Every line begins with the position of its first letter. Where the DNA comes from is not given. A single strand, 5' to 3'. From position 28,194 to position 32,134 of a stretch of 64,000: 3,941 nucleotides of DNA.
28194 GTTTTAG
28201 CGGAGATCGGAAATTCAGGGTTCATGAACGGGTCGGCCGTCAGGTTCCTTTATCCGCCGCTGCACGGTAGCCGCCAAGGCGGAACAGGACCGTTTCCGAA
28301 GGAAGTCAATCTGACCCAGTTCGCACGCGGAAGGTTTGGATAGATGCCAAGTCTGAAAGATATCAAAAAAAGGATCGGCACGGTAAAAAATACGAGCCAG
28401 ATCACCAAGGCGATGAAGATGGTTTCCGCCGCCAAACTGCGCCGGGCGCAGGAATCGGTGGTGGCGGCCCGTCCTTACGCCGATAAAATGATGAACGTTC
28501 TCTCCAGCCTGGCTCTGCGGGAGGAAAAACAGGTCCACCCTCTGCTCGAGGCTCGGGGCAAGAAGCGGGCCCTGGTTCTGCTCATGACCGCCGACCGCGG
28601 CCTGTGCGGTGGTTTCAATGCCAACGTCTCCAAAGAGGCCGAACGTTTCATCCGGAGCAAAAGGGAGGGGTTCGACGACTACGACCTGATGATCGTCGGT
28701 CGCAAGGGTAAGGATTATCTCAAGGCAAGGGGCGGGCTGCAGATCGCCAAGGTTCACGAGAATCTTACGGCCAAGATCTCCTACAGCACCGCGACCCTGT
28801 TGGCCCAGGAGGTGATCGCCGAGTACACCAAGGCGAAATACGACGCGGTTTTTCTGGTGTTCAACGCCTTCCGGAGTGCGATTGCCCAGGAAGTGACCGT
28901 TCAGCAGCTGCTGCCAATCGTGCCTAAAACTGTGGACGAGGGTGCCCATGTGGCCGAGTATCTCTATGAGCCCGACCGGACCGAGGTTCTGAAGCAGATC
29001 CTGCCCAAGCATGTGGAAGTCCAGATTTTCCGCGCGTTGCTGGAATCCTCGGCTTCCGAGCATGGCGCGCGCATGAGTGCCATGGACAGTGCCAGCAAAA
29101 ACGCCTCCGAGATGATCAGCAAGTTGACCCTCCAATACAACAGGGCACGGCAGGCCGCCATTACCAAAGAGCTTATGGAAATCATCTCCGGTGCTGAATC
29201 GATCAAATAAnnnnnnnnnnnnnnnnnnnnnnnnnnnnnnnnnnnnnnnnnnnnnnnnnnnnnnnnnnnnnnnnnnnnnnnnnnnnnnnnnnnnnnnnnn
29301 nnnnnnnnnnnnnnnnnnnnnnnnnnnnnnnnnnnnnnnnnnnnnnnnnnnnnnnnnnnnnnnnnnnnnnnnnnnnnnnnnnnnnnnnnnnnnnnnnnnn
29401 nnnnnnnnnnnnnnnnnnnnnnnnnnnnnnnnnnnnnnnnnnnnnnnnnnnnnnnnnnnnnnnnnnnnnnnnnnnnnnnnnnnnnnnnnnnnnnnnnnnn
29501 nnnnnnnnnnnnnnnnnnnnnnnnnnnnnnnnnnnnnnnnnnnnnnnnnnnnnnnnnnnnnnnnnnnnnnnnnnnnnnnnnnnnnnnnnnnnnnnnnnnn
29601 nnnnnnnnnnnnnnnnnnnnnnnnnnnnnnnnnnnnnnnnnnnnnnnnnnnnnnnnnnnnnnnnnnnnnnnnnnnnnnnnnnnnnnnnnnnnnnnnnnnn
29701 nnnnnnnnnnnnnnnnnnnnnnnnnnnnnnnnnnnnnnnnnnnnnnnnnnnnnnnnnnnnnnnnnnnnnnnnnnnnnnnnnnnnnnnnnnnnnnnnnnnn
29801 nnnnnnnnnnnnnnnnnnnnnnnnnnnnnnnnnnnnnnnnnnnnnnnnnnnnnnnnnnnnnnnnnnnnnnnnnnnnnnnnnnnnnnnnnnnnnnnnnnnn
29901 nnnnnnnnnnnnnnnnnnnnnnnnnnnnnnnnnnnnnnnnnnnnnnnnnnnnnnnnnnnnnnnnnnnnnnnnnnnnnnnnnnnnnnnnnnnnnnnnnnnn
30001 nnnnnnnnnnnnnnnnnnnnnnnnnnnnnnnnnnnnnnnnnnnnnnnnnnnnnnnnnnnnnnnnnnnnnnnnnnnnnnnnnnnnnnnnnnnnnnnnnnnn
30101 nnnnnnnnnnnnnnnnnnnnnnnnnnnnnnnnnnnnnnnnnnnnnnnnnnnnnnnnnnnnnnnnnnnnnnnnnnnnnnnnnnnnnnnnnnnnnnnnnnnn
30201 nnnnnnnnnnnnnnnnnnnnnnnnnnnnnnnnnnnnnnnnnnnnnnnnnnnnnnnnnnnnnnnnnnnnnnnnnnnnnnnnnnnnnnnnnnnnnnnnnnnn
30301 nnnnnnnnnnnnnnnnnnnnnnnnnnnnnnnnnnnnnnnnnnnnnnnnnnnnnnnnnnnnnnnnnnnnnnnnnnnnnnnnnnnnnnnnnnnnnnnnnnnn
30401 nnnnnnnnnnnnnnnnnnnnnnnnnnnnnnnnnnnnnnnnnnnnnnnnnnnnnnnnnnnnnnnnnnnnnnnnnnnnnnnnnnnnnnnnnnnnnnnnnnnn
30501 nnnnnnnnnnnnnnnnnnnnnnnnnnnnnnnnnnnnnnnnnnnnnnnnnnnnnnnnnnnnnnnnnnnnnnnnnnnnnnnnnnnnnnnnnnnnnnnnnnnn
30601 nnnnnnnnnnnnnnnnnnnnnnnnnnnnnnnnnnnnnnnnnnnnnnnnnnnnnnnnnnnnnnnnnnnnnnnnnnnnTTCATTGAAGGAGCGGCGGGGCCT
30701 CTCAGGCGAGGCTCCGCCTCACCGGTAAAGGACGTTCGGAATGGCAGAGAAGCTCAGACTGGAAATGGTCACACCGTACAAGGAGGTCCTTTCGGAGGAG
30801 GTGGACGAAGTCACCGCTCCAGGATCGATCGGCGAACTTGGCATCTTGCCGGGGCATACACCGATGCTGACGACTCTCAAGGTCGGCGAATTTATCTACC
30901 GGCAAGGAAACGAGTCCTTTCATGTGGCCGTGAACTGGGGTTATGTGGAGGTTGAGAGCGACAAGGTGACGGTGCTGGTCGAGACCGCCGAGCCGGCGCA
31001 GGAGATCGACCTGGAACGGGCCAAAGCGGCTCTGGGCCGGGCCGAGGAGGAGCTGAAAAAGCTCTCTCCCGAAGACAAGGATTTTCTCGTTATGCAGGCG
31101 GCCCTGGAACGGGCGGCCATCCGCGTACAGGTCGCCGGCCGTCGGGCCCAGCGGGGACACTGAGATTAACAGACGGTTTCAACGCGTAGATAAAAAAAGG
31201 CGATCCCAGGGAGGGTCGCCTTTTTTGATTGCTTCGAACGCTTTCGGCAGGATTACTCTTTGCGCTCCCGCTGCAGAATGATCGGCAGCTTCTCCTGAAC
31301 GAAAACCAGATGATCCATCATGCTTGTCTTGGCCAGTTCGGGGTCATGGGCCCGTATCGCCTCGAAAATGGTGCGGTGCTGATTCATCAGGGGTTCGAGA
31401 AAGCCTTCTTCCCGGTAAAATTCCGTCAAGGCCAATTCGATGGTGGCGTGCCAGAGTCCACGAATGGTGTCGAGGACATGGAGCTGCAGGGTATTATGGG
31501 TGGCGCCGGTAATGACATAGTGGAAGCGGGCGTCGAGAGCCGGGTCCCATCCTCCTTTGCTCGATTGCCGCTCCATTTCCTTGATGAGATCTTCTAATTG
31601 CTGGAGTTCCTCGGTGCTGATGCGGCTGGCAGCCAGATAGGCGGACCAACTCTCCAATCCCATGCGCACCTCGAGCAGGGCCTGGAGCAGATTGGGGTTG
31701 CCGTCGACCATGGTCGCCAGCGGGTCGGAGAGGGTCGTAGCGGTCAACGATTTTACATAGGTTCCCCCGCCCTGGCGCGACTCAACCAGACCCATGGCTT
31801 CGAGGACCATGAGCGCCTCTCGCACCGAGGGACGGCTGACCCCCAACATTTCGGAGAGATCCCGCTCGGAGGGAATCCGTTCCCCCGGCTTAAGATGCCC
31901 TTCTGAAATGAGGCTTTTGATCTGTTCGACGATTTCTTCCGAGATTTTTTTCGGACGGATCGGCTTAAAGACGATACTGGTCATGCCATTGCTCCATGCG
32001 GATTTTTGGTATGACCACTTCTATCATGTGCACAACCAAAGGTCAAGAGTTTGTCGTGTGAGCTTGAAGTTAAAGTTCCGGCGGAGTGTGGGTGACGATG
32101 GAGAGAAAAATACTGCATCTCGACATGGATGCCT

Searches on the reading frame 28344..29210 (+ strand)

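Call 7: search_protein_families(library=pfam, proteins=[window:28344-29210:+])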
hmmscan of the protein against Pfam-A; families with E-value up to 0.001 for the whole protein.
window:28344-29210:+ (288 aa): 1 family
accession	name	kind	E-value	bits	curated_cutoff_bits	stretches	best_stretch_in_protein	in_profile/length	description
PF00231.24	ATP-synt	-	1.1e-102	344.1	39.9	1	3-286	1-284/285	ATP synthase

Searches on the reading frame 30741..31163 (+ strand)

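Call 6: search_protein_families(library=pfam, proteins=[window:30741-31163:+])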
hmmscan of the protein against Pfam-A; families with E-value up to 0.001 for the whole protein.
window:30741-31163:+ (140 aa): 2 families
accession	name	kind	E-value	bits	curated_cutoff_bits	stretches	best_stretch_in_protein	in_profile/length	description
PF02823.21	ATP-synt_DE_N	-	3.1e-27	94.8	27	1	5-83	1-80/80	ATP synthase, Delta/Epsilon chain, beta-sandwich domain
PF00401.25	ATP-synt_DE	-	9.5e-13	48.5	24.6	1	88-133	2-47/47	ATP synthase, Delta/Epsilon chain, long alpha-helix domain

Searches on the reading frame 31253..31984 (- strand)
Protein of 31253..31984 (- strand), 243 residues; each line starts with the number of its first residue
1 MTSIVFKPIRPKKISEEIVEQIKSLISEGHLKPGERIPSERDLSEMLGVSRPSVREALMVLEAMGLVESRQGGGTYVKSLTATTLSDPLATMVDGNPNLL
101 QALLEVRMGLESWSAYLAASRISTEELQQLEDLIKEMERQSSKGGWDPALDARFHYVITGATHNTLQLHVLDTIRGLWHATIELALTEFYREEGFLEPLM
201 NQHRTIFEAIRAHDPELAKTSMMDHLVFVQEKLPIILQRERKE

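Call 6: search_protein_families(library=pfam, proteins=[window:31253-31984:-])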
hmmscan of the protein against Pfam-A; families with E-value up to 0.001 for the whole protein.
window:31253-31984:- (243 aa): 9 families
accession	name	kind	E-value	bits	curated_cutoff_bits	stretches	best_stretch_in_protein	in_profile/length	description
PF07729.17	FCD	-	1.2e-24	87.5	24.3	1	103-226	2-123/125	FCD domain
PF00392.27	GntR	-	1.9e-22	79.1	27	1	15-77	2-64/64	Bacterial regulatory proteins, gntR family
PF01325.25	Fe_dep_repress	-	2.4e-05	24.9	26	1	35-70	20-55/60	Iron dependent repressor, N-terminal DNA binding domain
PF13545.12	HTH_Crp_2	-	3.5e-05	24.1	27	1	39-75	24-59/70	Crp-like helix-turn-helix domain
PF14502.12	HTH_41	-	5.6e-05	22.9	25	1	32-77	1-48/48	Helix-turn-helix domain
PF01978.25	TrmB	-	6.8e-05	23.1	25.6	1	41-73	26-58/68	Sugar-specific transcriptional regulator TrmB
PF13412.12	HTH_24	-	0.00048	20.1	21.9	0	41-68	21-48/48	Winged helix-turn-helix DNA-binding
PF01022.26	HTH_5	-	0.00062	20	22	0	42-69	20-47/47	Bacterial regulatory protein, arsR family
PF12802.13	MarR_2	-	0.00075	20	27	0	41-70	24-53/61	MarR family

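Call 60: search_protein_families(library=ncbifam, proteins=[window:31253-31981:-], max_evalue=0.01)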
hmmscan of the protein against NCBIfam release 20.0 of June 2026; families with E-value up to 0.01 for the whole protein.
window:31253-31981:- (242 aa): 34 families (the best 25 are shown)
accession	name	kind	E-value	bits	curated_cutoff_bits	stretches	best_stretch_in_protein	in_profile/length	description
NF007001.0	PRK09464.1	equivalog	8.7e-51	173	330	1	6-232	4-232/254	pyruvate dehydrogenase complex transcriptional repressor PdhR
NF007741.0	PRK10421.1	equivalog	6.3e-48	163.4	311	1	9-232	4-233/262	transcriptional regulator LldR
NF003011.0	PRK03837.1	subfamily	3.4e-38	131.6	260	1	6-231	7-232/241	transcriptional regulator NanR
NF007442.0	PRK09990.1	equivalog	1.7e-35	122.7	301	1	11-239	9-242/256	transcriptional regulator GlcC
NF007588.0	PRK10225.1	equivalog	2.8e-26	92.3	442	1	15-232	12-231/257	Uxu operon transcriptional regulator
NF008571.0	PRK11523.1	equivalog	4.6e-20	72.1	396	1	10-226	6-219/258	transcriptional regulator ExuR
TIGR03338.1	phnR_burk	equivalog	8.2e-20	71.3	271.5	1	17-226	16-207/212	phosphonate utilization associated transcriptional regulator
NF052282.1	PLP_TF_PdxR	equivalog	1.6e-17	63.7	320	1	13-87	2-76/448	MocR-like pyridoxine biosynthesis transcription factor PdxR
NF052290.2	MocR_like_YczR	exception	1.8e-15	56.6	487.4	1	13-86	20-93/458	MocR-like transcription factor YczR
TIGR02018.2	his_ut_repres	equivalog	3.1e-14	52.9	220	1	15-80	2-67/226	histidine utilization transcriptional repressor HutC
NF007292.0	PRK09764.1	equivalog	1.5e-12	47.3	281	1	15-78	8-71/240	GntR family transcriptional regulator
TIGR02325.1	C_P_lyase_phnF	equivalog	3.1e-12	46.5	156.8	1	15-78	11-74/238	phosphonate metabolism transcriptional regulator PhnF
NF052286.1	ecto_TF_EhuR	exception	4.7e-12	45.2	480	1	15-82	14-81/458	MocR-like ectoine utilization transcription factor EhuR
NF052281.1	rhizopine_MocR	equivalog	8e-12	44.5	650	1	11-86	17-92/479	rhizopine catabolism transcriptional regulator MocR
TIGR02404.1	trehalos_R_Bsub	equivalog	4.2e-11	42.9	211.95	1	15-92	3-78/233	trehalose operon repressor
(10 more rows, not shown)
